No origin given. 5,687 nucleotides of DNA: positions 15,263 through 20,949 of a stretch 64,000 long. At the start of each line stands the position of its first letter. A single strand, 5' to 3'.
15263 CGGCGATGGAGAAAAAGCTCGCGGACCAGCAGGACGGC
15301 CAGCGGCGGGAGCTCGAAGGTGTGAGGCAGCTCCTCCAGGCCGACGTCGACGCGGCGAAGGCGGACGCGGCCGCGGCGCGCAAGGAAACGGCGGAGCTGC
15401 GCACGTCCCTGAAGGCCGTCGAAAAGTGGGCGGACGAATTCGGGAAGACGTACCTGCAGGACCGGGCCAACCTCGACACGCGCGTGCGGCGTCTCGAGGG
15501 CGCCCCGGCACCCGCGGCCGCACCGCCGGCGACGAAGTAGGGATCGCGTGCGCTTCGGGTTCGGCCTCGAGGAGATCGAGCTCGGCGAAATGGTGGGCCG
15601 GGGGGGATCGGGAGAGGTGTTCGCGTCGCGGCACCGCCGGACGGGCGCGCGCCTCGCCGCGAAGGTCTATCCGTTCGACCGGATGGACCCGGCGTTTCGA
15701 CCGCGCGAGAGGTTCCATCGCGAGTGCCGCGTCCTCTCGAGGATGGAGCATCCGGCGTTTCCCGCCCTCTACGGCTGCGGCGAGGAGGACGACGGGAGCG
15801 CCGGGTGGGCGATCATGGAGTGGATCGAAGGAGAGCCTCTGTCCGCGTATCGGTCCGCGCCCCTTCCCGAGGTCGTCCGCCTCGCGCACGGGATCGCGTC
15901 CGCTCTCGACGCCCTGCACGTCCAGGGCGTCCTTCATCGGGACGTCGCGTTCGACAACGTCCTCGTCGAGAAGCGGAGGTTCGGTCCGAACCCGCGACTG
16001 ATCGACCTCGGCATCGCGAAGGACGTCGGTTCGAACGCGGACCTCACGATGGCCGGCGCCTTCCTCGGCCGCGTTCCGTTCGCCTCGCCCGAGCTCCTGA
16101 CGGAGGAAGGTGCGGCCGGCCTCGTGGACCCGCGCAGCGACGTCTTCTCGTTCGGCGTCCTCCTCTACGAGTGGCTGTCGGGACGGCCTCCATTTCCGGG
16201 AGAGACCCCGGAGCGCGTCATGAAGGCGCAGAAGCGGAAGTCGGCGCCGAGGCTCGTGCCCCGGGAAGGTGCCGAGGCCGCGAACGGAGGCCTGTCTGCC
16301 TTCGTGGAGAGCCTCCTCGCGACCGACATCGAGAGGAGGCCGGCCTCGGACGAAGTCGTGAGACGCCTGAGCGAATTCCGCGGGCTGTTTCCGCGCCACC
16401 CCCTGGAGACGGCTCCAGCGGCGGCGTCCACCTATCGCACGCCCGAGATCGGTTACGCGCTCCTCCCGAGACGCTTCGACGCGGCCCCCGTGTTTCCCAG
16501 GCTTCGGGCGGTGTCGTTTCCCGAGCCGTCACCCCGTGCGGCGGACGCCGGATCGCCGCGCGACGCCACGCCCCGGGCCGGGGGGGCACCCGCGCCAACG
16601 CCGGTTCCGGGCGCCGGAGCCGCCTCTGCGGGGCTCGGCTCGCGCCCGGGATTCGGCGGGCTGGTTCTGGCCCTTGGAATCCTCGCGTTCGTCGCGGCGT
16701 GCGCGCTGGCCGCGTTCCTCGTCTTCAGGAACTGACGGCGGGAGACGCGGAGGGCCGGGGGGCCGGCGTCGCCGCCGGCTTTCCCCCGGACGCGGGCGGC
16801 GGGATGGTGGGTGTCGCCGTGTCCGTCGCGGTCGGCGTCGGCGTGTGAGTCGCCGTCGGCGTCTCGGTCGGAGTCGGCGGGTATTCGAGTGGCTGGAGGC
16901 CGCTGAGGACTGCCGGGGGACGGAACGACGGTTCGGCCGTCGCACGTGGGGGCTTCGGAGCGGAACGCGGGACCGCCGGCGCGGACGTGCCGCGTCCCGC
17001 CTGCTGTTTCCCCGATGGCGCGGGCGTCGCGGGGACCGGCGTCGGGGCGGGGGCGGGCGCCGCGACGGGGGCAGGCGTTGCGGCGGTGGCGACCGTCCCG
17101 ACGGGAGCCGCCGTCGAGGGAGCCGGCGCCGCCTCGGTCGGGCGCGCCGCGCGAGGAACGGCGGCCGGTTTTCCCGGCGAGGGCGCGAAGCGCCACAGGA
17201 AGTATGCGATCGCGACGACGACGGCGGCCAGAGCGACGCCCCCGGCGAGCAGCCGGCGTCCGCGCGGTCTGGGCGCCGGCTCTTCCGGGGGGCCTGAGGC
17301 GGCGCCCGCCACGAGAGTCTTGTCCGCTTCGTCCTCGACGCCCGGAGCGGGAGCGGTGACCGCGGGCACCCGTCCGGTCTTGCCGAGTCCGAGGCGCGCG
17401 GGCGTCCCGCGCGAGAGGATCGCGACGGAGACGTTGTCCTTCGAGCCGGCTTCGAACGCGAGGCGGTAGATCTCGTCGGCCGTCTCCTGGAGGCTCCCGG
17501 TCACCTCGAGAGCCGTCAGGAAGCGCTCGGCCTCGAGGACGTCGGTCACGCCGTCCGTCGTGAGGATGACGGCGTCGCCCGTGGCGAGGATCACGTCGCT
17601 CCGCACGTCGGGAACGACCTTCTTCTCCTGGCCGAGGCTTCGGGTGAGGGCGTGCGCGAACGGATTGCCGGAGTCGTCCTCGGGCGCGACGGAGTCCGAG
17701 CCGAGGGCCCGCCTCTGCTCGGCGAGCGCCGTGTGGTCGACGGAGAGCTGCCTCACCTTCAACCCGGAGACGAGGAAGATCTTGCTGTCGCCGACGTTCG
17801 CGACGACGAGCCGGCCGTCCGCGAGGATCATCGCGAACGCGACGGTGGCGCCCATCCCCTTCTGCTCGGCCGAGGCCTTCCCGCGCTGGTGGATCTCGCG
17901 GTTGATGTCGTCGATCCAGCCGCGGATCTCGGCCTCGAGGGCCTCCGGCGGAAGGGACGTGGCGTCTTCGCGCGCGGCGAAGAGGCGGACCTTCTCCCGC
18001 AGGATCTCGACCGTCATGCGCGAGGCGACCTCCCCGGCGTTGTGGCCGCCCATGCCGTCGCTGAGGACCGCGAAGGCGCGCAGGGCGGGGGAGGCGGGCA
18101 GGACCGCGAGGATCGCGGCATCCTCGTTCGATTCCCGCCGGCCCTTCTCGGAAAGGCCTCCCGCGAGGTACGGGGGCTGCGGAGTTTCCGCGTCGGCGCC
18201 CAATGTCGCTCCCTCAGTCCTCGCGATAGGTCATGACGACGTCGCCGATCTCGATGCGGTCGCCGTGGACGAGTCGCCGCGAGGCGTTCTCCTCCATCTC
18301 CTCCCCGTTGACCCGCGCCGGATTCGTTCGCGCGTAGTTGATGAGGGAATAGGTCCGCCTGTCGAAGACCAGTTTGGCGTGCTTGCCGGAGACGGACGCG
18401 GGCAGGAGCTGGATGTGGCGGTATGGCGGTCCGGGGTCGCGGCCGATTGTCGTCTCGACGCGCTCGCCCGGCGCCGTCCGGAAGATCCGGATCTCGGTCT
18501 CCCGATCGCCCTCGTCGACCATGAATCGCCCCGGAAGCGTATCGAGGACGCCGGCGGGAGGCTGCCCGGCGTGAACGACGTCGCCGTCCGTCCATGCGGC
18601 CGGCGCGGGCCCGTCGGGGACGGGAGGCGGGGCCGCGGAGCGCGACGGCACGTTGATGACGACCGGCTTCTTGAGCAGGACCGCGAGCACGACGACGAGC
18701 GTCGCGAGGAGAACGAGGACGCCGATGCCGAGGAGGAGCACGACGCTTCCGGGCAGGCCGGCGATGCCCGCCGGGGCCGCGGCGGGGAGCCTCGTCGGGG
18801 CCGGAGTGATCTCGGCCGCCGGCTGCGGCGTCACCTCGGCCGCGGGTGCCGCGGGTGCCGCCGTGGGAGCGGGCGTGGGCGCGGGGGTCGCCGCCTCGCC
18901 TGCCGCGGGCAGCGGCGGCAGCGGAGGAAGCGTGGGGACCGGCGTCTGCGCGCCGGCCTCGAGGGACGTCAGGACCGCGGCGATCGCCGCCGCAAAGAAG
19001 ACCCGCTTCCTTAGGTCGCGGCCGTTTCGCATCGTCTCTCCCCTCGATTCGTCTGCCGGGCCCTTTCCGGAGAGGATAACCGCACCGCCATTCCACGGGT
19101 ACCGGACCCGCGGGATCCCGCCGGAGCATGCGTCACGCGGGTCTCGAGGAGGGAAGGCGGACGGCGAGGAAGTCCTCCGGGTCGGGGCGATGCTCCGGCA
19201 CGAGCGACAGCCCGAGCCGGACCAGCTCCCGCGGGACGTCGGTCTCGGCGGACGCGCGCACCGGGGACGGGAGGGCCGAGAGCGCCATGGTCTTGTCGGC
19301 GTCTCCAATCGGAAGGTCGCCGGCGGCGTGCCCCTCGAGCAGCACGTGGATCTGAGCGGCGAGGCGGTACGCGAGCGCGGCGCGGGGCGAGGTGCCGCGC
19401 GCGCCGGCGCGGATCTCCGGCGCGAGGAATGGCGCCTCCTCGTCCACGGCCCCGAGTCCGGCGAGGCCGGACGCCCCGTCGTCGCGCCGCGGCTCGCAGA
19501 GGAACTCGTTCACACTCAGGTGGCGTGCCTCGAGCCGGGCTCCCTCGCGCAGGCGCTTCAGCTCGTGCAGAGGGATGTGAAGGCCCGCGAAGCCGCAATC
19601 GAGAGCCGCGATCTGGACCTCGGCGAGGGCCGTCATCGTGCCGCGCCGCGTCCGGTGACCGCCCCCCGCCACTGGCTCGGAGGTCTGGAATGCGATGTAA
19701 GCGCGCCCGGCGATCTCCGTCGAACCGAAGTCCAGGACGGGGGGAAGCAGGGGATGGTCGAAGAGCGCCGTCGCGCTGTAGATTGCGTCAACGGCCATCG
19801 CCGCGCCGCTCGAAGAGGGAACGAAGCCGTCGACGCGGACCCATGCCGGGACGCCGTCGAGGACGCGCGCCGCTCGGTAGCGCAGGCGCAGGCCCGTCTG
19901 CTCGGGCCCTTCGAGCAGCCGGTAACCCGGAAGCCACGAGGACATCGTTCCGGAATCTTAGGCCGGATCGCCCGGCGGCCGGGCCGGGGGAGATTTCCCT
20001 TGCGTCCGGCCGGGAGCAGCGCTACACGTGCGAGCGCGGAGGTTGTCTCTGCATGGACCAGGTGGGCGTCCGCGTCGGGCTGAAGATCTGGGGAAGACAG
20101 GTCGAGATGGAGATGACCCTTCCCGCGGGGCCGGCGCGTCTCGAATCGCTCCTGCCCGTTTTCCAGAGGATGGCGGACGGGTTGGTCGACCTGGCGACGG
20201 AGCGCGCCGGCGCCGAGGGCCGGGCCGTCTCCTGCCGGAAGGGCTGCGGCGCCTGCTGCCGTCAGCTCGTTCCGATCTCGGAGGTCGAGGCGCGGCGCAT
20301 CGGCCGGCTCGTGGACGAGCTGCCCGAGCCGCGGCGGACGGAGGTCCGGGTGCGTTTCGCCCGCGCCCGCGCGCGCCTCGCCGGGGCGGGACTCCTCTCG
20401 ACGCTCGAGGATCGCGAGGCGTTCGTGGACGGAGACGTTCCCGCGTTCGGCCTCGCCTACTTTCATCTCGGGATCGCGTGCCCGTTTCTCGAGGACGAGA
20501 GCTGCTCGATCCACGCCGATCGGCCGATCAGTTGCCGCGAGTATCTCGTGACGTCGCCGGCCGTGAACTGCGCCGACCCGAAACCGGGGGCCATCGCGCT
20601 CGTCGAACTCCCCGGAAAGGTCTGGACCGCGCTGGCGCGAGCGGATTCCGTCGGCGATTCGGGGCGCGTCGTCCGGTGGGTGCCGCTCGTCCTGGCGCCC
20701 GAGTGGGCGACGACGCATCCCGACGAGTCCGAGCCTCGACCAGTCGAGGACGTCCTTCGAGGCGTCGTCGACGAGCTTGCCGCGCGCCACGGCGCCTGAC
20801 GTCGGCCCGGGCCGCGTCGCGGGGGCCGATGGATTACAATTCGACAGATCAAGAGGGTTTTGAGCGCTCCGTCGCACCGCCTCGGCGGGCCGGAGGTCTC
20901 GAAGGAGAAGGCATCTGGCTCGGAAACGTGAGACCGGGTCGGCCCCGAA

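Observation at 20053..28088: Candidate undescribed module around the TssBC fusion (CxxCxxCC protein, tandem paralogs, MTase, unknown, HEAT protein)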

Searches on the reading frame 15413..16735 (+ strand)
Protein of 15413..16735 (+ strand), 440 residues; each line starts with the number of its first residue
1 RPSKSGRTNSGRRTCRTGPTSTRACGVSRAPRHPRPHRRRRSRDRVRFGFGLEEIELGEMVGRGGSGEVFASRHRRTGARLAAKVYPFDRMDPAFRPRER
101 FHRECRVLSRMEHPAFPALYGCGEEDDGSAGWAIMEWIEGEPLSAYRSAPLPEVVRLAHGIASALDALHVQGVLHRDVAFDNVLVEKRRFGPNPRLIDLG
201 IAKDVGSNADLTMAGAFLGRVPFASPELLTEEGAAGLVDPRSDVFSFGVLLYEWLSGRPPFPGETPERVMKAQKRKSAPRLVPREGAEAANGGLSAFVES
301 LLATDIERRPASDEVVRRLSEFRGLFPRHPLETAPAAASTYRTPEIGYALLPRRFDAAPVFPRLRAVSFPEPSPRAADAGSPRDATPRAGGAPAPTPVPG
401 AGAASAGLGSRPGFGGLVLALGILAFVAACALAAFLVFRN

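Call 48: search_protein_families(library=pfam, proteins=[window:15413-16735:+], max_evalue=0.001)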
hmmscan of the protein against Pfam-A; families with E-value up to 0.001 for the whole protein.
window:15413-16735:+ (440 aa): 4 families
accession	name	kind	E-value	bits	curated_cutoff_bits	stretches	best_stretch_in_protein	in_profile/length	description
PF00069.31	Pkinase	-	3.4e-34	118.9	31.7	1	57-317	3-259/263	Protein kinase domain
PF07714.23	PK_Tyr_Ser-Thr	-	8.9e-26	91.2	23.1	1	55-318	1-257/258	Protein tyrosine and serine/threonine kinase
PF01636.29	APH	-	2.6e-06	27.8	23.2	1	74-169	15-108/239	Phosphotransferase enzyme family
PF17667.7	Pkinase_fungal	-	2.7e-05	23.5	24.1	1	163-233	297-369/387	Fungal protein kinase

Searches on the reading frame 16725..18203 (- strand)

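Call 48: search_protein_families(library=pfam, proteins=[window:16725-18203:-], max_evalue=0.001)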
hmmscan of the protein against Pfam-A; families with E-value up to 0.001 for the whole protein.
window:16725-18203:- (492 aa): 3 families
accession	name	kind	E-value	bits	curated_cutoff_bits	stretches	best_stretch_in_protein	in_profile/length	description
PF13672.11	PP2C_2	-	4.5e-16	59.5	24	1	21-231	7-187/209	Protein phosphatase 2C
PF00481.26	PP2C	-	3.5e-14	53.5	20.3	1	20-258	9-255/255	Protein phosphatase 2C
PF07228.17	SpoIIE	-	5.2e-07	30.2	25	0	202-257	116-183/192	Stage II sporulation protein E (SpoIIE)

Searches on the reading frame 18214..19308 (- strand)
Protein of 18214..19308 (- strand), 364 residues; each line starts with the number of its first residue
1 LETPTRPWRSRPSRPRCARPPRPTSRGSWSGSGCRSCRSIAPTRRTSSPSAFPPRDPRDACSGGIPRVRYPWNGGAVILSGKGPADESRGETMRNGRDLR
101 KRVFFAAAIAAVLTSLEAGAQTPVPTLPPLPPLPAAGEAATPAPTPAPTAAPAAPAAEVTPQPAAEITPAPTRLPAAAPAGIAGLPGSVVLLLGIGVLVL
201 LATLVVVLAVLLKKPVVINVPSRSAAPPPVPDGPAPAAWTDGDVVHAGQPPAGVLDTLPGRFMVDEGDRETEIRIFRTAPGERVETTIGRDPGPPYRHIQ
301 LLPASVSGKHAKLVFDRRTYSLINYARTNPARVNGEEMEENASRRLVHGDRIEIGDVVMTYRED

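Call 48: search_protein_families(library=pfam, proteins=[window:18214-19308:-], max_evalue=0.001)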
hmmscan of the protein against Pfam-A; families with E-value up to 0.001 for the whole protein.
window:18214-19308:- (364 aa): 2 families
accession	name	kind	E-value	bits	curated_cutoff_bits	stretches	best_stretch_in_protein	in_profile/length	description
PF00498.31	FHA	-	2.7e-10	41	20.7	1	286-355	1-67/67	FHA domain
PF16697.10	Yop-YscD_cpl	-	8.2e-06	26.4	33.2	1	297-360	27-89/94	Inner membrane component of T3SS, cytoplasmic domain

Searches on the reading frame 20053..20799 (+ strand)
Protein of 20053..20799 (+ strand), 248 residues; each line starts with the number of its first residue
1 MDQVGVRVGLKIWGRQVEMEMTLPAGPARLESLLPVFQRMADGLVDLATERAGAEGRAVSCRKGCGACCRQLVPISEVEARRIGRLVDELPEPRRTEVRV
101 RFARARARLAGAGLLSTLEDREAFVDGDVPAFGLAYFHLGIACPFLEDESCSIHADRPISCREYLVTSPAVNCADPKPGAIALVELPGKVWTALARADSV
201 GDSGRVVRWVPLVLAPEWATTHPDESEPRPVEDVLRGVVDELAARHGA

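Call 6: search_protein_families(library=pfam, proteins=[window:20053-20799:+], max_evalue=0.01)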
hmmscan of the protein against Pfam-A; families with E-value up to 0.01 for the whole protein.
window:20053-20799:+ (248 aa): 1 family
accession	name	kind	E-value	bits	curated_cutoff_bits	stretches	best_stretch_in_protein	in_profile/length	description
PF03692.20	CxxCxxCC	-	1.2e-07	32.8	23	1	61-165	2-70/85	Putative zinc- or iron-chelating domain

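Call 7: search_protein_families(library=ncbifam, proteins=[window:20053-20799:+], max_evalue=0.01)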
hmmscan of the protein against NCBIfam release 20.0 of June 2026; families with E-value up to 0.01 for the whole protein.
window:20053-20799:+ (248 aa): 0 families

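Call 73: search_protein_families(library=padloc, proteins=[window:20053-20799:+], max_evalue=0.001)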
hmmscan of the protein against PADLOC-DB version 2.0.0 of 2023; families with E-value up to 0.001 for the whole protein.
window:20053-20799:+ (248 aa): 0 families

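Call 88: search_protein_families(library=ncbifam, proteins=[window:20053-20799:+], max_evalue=10)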
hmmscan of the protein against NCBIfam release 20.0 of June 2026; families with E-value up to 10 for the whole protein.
window:20053-20799:+ (248 aa): 0 families
